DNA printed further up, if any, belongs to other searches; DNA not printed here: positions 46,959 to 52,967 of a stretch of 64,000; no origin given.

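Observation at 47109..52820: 1903-aa acyl-CoA-synthetase-like protein with degenerate ATP-binding P-loop and ~1200 aa of low-complexity insertion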

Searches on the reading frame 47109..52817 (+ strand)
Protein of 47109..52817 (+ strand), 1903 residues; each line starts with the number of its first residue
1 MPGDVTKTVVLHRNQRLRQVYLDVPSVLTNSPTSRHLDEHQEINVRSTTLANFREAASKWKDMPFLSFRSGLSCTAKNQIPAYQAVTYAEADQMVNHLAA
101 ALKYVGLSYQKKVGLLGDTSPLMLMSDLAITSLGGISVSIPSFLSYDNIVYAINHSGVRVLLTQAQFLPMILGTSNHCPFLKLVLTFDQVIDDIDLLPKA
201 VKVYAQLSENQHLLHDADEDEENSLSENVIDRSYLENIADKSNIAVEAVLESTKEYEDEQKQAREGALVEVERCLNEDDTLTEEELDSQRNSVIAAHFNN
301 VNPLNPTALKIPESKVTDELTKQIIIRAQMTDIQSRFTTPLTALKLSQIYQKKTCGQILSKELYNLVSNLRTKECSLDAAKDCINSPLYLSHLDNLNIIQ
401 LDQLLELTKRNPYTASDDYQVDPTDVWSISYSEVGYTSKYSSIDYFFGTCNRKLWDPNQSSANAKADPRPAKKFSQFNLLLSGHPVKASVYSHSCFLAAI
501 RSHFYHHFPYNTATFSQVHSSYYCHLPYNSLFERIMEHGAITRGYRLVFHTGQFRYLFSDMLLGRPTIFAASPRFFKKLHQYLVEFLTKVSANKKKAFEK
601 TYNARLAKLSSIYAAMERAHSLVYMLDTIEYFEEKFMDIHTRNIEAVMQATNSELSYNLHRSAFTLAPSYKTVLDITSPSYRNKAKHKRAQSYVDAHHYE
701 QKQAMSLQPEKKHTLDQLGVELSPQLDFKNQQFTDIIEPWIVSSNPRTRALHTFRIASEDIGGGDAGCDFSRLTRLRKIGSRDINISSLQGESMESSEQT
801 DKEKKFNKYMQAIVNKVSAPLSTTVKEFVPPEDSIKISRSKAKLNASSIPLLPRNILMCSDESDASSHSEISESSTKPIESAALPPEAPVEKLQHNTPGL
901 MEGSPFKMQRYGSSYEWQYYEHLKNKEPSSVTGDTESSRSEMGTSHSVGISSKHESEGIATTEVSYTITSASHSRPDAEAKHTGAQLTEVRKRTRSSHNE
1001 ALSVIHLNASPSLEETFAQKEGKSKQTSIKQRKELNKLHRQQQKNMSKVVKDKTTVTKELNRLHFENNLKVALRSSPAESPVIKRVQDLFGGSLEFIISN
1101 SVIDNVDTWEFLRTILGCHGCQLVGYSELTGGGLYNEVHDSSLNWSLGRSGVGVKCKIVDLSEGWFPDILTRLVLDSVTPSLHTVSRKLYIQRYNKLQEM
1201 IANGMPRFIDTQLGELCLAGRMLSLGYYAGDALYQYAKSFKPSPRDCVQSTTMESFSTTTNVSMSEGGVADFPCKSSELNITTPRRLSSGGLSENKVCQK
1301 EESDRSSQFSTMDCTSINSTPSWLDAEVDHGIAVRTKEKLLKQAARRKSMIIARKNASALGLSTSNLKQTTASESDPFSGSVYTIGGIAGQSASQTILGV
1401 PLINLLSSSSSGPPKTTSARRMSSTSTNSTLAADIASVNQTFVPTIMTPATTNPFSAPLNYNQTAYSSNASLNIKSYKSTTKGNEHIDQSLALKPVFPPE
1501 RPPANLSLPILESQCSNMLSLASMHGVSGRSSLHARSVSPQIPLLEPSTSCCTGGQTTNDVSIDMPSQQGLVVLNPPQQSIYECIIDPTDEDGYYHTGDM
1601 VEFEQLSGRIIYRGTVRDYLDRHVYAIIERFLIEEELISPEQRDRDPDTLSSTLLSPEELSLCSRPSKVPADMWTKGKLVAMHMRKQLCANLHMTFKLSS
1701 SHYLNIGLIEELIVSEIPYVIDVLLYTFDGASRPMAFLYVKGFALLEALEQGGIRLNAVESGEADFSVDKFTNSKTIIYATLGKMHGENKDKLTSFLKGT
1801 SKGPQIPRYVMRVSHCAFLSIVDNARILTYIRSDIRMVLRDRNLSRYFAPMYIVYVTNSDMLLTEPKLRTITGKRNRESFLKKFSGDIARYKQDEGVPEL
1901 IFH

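Call 3: search_protein_families(library=pfam, proteins=[window:47109-52817:+], max_evalue=1)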
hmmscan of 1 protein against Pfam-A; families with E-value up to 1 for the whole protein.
window:47109-52817:+ (1903 aa): 1 family
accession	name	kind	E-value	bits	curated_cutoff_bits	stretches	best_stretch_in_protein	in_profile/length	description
PF00501.34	AMP-binding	-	1e-24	87.5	29.9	2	53-198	1-141/384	AMP-binding enzyme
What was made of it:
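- Checked: PF00501 scores E 1e-24, 87.5 bits against a cutoff of 29.9 (call 3).
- Pfam AMP-binding scores well above its threshold (call 3).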

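Call 4: search_solved_structures(query=window:47109-52817:+, max_evalue=1, show_alignments=3)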
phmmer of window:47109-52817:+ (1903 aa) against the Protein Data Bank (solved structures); distinct sequences matched with E-value up to 1: 35.
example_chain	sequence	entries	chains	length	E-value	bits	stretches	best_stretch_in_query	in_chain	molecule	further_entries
6mfy_A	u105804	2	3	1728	2.3e-07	31.9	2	83-168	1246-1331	Linear gramicidin synthase subunit A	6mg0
6mfz_A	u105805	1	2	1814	2.6e-07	31.7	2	83-168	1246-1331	Linear gramicidin synthase subunit A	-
9be3_A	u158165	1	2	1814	2.6e-07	31.7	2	83-168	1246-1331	Linear gramicidin synthase subunit A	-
9be4_A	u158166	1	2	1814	2.6e-07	31.7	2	83-168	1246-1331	Linear gramicidin synthase subunit A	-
9meh_A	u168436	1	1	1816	2.6e-07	31.7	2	83-168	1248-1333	Linear gramicidin synthase subunit A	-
4wv3_A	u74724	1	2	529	5.7e-05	23.9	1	85-186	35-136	Anthranilate-CoA ligase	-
9bfd_B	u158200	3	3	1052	0.00045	21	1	82-167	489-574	Tyrocidine synthase 2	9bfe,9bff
4d4g_A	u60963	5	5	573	0.0033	18.1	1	85-171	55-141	APNAA1 | APNA A1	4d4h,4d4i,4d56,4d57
5es6_A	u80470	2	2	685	0.019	15.6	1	83-166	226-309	Linear gramicidin synthase subunit A | Linear gramicidin synthetase subunit A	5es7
6ulz_A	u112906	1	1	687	0.019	15.6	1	83-166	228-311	Linear gramicidin synthase subunit A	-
5jnf_C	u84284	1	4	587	0.02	15.5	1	83-166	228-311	Linear gramicidin synthase subunit A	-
5es5_A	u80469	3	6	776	0.024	15.2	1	83-166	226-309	Linear gramicidin synthetase subunit A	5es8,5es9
6ihk_A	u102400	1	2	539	0.03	14.9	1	94-182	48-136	AMP-binding domain protein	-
6ijb_A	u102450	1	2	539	0.03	14.9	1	94-182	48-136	AMP-binding domain protein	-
1ult_A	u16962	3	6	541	0.032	14.8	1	85-175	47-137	long chain fatty acid-CoA ligase | long-chain-fatty-acid-CoA synthetase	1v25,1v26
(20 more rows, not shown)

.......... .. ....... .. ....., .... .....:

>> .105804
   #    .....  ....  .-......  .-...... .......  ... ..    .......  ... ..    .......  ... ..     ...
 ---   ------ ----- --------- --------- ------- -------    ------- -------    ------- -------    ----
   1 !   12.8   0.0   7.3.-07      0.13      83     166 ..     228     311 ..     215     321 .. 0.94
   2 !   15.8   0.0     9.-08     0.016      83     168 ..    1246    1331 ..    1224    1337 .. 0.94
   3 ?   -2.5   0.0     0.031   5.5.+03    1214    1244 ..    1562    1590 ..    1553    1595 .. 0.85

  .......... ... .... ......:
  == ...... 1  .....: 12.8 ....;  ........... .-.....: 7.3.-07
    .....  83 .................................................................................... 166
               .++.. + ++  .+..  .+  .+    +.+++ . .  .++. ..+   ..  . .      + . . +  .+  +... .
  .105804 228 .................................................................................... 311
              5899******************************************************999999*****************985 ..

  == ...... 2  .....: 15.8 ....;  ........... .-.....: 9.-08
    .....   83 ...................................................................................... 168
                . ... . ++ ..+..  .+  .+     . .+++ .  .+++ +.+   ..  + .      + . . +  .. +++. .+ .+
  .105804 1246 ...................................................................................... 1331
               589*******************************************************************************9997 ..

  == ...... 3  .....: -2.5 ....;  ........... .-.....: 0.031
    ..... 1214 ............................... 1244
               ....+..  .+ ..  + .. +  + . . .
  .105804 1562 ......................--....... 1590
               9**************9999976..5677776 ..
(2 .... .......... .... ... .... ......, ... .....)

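Call 6: find_homologous_proteins(query=window:47109-52817:+)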
Query window:47109-52817:+ (1903 aa): 6 proteins with E <= 0.001 among 8000 candidates.
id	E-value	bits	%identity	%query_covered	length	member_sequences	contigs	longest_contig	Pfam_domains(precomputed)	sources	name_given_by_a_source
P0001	0.0e+0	4297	100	100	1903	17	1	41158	PF00501.35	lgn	-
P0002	0.0e+0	3894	90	100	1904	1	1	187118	PF00501.35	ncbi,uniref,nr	ncbi:Hypothetical protein GLP15_5161 [Giardia lamblia P15]|uniref:AMP-dependent synthetase/ligase do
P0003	0.0e+0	3485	81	100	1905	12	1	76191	PF00501.35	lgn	-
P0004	0.0e+0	3334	78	100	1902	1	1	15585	PF00501.35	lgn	-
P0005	0.0e+0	3333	78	100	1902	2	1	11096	PF00501.35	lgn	-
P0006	4.3e-6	43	34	4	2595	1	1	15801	PF00668.26,PF00550.32,PF00501.35,PF13193.13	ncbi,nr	ncbi:MAG TPA: amino acid adenylation domain-containing protein, partial [Longimicrobium sp.]|nr:amin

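Call 13: list_cluster_members(proteins=[P0001, P0003, P0004])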
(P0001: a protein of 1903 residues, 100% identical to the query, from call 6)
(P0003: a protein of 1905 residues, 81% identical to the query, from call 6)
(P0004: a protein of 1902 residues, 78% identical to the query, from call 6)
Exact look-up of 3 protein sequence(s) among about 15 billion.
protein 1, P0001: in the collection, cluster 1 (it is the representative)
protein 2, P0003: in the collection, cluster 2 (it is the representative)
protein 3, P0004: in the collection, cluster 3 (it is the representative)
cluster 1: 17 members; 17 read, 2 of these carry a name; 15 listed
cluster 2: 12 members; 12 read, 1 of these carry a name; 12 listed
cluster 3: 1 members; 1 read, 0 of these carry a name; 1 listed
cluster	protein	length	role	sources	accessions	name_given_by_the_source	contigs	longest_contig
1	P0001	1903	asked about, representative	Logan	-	-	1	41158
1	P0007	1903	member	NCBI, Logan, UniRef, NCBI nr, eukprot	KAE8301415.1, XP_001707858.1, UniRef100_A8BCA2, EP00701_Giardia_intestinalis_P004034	AMP-binding enzyme [Giardia duodenalis] | AMP-binding enzyme n=1 Tax=Giardia intestinalis (strain ATCC 50803 / WB clone C6) ... | AMP-binding enzyme [Giardia intestinalis]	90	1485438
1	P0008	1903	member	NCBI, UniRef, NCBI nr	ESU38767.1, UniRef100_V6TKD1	Hypothetical protein DHA2_17174 [Giardia duodenalis] | AMP-dependent synthetase/ligase domain-containing protein n=1 Tax=Giardia intestinalis ... | Hypothetical protein DHA2_17174 [Giardia intestinalis]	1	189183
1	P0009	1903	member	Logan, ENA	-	-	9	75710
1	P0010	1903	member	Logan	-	-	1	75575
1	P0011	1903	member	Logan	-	-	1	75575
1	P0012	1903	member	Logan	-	-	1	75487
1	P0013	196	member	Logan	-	-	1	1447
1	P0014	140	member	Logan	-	-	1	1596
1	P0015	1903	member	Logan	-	-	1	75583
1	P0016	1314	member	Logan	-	-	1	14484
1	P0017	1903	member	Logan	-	-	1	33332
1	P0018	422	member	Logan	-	-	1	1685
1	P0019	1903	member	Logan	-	-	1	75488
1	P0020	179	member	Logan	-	-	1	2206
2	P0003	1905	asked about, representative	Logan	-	-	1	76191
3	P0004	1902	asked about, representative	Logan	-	-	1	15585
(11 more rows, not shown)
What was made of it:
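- Checked: Its 90% cluster contains XP_001707858.1 / A8BCA2 / GL50803_17174, 'AMP-binding enzyme', from Giardia intestinalis WB (calls 6, 13).
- Independent assemblies (WB, DH, GS, P15 and Logan runs) give the same protein (call 13).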

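Call 17: search_solved_structures(query=A1, max_evalue=1, show_alignments=2)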
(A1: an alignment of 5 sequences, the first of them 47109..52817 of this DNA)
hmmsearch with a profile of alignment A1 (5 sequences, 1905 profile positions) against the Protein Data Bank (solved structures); distinct sequences matched with E-value up to 1: 43.
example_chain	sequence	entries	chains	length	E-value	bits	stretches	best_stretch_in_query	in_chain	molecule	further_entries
6mfy_A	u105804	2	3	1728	1e-08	36.2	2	84-168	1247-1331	Linear gramicidin synthase subunit A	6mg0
6mfz_A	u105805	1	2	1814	1.2e-08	36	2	84-168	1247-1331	Linear gramicidin synthase subunit A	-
9be3_A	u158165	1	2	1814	1.2e-08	36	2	84-168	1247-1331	Linear gramicidin synthase subunit A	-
9be4_A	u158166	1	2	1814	1.2e-08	36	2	84-168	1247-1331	Linear gramicidin synthase subunit A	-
9meh_A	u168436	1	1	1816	1.2e-08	36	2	84-168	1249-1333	Linear gramicidin synthase subunit A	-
4wv3_A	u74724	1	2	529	5.3e-06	27.2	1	85-185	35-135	Anthranilate-CoA ligase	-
4d4g_A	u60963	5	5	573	0.00025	21.7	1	85-171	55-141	APNAA1 | APNA A1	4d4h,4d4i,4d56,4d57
9bfd_B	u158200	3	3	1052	0.0014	19.2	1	82-166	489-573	Tyrocidine synthase 2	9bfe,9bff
1amu_A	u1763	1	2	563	0.0023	18.5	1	84-174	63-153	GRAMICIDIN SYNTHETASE 1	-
8r2r_A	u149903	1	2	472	0.0055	17.2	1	84-187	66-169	Probable fatty-acid-CoA ligase FadD5 (Fatty-acid-CoA synthetase) (Fatty-acid-CoA synthase)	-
5jnf_C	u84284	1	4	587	0.0058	17.1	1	84-165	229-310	Linear gramicidin synthase subunit A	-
5es6_A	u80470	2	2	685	0.0071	16.8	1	84-165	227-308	Linear gramicidin synthase subunit A | Linear gramicidin synthetase subunit A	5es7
6ulz_A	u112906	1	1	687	0.0071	16.8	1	84-165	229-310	Linear gramicidin synthase subunit A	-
8r2q_A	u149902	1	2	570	0.0075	16.8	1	84-186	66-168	Probable fatty-acid-CoA ligase FadD5 (Fatty-acid-CoA synthetase) (Fatty-acid-CoA synthase)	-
5es5_A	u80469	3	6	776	0.0084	16.6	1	84-165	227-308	Linear gramicidin synthetase subunit A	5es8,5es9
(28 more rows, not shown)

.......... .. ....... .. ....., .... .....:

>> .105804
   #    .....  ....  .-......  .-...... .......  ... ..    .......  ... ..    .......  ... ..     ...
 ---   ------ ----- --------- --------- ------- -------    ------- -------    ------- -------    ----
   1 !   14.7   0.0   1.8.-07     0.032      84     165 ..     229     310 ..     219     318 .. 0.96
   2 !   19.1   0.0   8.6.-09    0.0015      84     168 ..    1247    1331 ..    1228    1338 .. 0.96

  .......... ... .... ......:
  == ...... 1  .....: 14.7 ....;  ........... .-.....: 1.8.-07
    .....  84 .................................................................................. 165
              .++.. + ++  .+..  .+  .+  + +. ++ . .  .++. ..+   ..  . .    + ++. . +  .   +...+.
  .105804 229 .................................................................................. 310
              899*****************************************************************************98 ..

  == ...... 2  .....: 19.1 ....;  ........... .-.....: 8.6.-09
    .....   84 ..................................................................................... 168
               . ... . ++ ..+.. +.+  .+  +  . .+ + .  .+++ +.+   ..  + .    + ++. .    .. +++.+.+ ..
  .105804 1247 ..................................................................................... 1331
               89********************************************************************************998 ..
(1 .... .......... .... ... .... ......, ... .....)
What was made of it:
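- Tried and rejected: PDB sequence searches with the protein and with the ortholog profile (calls 4, 17).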

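Call 28: find_encoding_contigs(protein=P0003, flank=6000, max_places=1)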
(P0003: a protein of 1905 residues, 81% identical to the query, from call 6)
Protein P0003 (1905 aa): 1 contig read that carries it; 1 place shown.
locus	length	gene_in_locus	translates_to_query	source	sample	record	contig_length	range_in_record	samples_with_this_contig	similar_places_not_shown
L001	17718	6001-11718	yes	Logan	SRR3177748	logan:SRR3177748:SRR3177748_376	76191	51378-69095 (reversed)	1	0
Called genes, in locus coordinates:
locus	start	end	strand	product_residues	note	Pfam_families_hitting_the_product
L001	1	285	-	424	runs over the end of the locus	-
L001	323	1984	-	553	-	PF00149:Metallophos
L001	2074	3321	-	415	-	-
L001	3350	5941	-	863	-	-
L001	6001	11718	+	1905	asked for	PF00501:AMP-binding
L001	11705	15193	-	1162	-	-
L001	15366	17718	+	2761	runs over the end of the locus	-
